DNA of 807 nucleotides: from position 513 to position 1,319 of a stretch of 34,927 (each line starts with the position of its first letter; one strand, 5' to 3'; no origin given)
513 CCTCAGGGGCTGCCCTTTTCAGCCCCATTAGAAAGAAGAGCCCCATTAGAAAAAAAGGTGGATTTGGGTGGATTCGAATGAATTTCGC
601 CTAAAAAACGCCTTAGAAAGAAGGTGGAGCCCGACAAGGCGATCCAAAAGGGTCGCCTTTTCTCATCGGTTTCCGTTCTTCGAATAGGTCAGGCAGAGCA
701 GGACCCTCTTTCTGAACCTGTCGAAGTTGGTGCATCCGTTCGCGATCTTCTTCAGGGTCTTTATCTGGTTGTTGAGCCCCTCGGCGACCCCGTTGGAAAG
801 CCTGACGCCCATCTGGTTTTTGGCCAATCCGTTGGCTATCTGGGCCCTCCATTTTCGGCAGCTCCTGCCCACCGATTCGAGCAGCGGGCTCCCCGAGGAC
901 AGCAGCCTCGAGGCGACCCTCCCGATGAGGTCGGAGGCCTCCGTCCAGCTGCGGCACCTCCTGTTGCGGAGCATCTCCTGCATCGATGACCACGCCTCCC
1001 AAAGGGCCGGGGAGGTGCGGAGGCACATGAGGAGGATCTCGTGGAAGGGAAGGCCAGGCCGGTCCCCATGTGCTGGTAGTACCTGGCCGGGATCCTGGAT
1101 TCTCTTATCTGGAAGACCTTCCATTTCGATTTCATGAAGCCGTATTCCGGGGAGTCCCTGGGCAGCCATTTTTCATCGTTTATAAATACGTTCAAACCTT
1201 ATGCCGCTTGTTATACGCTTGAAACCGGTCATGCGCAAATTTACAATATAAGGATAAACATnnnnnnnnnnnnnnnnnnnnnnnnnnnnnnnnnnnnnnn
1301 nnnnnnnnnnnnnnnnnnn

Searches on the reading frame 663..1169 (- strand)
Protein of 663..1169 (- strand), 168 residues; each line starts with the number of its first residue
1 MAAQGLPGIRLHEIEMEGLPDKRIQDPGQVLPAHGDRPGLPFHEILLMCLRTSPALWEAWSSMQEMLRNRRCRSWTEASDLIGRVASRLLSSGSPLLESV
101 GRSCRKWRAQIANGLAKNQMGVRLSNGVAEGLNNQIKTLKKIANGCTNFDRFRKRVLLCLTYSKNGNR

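Call 6: search_protein_families(library=pfam, proteins=[window:663-1169:-], max_evalue=1)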
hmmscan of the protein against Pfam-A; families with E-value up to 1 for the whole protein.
window:663-1169:- (168 aa): 2 families
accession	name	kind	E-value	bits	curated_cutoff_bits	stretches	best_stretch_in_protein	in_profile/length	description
PF01610.23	DDE_Tnp_ISL3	-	2.3e-16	60.8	23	1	49-156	138-240/240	Transposase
PF04257.20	Exonuc_V_gamma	-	0.0031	17.2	25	1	43-117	231-296/314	Exodeoxyribonuclease V, gamma subunit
